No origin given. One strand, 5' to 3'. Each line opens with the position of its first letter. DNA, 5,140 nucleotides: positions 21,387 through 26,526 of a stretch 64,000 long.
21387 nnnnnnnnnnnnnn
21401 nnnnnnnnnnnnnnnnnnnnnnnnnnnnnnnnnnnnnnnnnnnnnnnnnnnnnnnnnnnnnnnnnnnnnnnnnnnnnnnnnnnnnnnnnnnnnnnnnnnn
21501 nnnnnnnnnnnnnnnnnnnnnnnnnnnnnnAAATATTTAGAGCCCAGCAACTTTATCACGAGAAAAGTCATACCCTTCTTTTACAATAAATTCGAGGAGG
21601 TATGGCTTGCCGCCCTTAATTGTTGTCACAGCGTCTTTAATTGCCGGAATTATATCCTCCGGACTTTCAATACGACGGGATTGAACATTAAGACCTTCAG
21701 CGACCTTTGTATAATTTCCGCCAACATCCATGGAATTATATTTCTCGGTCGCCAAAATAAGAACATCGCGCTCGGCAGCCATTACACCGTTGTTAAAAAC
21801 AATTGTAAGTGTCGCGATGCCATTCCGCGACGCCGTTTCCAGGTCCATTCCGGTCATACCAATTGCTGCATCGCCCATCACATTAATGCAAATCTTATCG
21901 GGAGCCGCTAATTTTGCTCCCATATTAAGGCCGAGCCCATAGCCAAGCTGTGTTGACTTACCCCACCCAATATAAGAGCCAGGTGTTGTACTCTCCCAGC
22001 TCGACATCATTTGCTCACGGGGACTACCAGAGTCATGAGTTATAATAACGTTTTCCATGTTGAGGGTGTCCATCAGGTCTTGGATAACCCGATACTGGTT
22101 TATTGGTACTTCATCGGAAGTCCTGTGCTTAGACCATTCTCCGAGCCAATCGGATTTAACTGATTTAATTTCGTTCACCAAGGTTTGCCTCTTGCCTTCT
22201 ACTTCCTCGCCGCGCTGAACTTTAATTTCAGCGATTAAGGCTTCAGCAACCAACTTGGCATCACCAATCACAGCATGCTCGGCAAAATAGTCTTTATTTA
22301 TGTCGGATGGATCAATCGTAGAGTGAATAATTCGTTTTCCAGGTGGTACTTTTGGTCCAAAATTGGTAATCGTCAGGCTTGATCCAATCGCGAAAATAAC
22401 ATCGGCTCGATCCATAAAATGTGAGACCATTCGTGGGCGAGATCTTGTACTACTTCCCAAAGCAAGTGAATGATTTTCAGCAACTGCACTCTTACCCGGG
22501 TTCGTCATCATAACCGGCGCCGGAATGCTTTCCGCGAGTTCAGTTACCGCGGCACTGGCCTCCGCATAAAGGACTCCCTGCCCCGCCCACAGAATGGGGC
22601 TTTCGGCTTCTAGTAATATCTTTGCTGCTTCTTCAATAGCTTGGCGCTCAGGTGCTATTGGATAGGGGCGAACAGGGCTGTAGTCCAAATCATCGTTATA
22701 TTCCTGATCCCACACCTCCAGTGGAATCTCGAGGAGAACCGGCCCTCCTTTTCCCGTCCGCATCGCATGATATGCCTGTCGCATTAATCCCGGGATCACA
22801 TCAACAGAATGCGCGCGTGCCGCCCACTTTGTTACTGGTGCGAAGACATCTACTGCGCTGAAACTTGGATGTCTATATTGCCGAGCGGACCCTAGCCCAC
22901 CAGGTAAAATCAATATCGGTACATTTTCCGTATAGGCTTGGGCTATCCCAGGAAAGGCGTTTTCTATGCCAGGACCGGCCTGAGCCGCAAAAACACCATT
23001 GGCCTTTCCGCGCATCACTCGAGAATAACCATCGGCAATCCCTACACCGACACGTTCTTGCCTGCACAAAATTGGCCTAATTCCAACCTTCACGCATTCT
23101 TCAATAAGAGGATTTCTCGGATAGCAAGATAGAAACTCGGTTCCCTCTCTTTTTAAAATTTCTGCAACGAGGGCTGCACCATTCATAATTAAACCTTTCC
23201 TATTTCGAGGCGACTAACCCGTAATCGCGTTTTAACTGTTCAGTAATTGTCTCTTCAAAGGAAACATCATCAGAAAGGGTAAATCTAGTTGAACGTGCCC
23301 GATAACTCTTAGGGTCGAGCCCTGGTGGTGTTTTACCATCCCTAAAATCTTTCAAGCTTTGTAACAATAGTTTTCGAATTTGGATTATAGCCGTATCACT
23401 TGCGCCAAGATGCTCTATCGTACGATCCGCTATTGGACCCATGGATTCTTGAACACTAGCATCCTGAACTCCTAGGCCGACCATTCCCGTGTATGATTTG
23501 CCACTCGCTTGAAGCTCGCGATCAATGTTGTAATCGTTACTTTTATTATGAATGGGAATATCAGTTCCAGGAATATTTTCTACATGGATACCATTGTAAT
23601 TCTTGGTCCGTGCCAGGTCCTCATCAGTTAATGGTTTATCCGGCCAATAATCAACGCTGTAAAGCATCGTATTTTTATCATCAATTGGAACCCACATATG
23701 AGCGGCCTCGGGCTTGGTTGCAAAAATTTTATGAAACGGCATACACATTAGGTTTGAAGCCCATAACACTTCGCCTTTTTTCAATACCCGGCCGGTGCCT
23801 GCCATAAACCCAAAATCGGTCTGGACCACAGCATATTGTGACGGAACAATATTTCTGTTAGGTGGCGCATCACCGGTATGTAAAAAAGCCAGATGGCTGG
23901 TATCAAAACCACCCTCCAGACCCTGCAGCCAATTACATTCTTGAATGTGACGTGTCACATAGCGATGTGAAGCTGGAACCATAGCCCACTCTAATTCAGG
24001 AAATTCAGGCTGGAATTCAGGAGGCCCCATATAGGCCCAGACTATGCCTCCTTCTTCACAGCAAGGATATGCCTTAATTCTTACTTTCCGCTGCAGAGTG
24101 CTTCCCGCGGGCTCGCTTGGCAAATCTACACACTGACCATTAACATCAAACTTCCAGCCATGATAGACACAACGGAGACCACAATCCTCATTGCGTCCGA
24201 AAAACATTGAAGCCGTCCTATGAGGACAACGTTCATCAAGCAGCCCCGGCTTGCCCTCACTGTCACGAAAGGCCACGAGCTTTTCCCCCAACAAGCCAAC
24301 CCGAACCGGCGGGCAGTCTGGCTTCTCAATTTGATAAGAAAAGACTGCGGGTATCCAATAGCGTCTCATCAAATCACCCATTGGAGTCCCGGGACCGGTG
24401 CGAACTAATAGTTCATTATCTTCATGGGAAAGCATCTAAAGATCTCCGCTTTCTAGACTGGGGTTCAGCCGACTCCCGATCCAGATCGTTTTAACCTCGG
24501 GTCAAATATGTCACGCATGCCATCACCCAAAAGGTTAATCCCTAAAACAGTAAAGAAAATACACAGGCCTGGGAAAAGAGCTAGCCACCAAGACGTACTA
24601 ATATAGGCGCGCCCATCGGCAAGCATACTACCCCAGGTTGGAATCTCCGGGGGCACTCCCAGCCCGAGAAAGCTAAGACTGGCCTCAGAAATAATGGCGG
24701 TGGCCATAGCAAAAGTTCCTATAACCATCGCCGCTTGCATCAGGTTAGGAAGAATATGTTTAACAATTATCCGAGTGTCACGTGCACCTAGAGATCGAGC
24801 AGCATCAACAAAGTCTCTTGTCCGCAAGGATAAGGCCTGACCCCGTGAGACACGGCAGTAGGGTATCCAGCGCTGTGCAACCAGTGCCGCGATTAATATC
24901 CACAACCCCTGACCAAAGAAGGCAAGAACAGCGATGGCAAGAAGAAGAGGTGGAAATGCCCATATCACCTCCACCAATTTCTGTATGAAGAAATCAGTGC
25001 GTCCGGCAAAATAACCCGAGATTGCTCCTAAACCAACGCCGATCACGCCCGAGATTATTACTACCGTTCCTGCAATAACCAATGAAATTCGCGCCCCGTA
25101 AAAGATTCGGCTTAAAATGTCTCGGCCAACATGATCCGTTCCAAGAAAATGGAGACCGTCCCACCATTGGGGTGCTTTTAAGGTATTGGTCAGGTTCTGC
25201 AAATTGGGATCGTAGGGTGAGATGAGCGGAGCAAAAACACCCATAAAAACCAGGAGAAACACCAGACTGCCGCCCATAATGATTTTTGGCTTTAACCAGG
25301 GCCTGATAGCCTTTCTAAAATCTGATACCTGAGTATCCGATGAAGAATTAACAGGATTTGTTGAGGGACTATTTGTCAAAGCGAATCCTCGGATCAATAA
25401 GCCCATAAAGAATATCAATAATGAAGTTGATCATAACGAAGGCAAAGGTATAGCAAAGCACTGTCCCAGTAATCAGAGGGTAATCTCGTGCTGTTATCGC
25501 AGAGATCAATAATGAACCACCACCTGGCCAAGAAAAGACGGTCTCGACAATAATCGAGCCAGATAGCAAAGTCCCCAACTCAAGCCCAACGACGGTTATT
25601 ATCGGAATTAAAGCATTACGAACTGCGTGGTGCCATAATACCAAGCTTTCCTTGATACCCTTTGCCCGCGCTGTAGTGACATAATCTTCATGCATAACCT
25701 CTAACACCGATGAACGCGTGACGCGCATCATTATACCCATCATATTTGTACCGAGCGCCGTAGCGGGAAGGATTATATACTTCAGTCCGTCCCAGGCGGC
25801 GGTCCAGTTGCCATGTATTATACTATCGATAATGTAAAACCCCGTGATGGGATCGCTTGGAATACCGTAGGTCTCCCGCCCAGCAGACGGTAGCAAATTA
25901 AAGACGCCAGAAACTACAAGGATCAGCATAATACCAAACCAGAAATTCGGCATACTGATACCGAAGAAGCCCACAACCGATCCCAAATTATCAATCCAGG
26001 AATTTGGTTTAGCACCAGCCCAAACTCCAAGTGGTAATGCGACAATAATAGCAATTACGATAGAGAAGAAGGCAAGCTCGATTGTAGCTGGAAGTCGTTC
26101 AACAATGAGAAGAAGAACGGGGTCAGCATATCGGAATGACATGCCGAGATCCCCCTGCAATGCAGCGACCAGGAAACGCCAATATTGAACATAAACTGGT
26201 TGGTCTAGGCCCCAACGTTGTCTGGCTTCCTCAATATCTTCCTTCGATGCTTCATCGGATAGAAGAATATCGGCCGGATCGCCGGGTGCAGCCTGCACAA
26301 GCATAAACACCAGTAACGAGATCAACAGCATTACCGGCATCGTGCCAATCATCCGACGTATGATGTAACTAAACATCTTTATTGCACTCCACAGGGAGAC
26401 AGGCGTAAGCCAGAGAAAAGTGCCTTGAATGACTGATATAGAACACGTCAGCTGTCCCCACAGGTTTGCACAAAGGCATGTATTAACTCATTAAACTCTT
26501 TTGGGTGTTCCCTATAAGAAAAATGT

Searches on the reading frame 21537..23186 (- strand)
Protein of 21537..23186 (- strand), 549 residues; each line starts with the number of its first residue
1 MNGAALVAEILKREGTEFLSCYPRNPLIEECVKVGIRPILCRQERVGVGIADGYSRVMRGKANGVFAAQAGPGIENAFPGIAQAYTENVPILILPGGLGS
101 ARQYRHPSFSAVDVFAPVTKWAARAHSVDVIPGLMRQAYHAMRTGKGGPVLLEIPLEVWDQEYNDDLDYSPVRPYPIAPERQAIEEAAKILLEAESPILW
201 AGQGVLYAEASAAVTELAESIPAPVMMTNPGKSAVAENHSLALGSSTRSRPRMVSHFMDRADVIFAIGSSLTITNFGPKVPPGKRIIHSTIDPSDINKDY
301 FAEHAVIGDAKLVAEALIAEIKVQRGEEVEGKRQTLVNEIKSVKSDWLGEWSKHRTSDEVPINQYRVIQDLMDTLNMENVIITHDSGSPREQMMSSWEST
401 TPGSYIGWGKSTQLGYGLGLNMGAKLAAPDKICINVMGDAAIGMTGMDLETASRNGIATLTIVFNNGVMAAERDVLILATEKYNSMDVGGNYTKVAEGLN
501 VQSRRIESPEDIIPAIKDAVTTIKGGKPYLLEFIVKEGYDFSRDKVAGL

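Call 43: search_protein_families(library=pfam, proteins=[window:21537-23186:-], max_evalue=0.001)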
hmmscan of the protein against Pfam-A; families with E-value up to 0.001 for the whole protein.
window:21537-23186:- (549 aa): 3 families
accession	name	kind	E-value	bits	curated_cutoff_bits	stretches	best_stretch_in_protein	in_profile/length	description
PF00205.28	TPP_enzyme_M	-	8.6e-30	103.7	30.4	1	184-317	1-137/137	Thiamine pyrophosphate enzyme, central domain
PF02775.26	TPP_enzyme_C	-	6.5e-24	84.9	21.9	1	387-532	3-150/151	Thiamine pyrophosphate enzyme, C-terminal TPP binding domain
PF02776.23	TPP_enzyme_N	-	6.6e-20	71.5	26.8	1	1-106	1-108/119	Thiamine pyrophosphate enzyme, N-terminal TPP binding domain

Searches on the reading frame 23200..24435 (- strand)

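Call 43: search_protein_families(library=pfam, proteins=[window:23200-24435:-], max_evalue=0.001)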
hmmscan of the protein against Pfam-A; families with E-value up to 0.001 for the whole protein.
window:23200-24435:- (411 aa): 2 families
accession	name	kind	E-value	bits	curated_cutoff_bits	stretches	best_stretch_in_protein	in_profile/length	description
PF19301.5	LigXa_C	-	4.3e-32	111.9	27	2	244-372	131-257/304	LigXa C-terminal domain like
PF00355.32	Rieske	-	3.2e-16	59.5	20.3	1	27-110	2-83/88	Rieske [2Fe-2S] domain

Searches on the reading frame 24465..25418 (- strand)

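Call 43: search_protein_families(library=pfam, proteins=[window:24465-25418:-], max_evalue=0.001)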
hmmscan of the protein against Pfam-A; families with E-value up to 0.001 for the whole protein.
window:24465-25418:- (317 aa): 2 families
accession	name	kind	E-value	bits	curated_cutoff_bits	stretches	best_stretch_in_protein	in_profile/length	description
PF00528.27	BPD_transp_1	-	8.3e-29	101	26.4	1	127-311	1-184/184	Binding-protein-dependent transport system inner membrane component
PF12911.12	OppC_N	-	1.3e-06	28.6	23.9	1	48-83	18-53/53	N-terminal TM domain of oligopeptide transport permease C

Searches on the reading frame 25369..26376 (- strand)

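Call 43: search_protein_families(library=pfam, proteins=[window:25369-26376:-], max_evalue=0.001)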
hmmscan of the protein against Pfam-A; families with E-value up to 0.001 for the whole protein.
window:25369-26376:- (335 aa): 2 families
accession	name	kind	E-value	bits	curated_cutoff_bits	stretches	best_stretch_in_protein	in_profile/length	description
PF00528.27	BPD_transp_1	-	6.9e-44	150.2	26.4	1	113-332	1-183/184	Binding-protein-dependent transport system inner membrane component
PF19300.4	BPD_transp_1_N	-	6.1e-20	72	23.8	1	1-102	1-114/114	Binding-prot-dependent transport system membrane comp, N-term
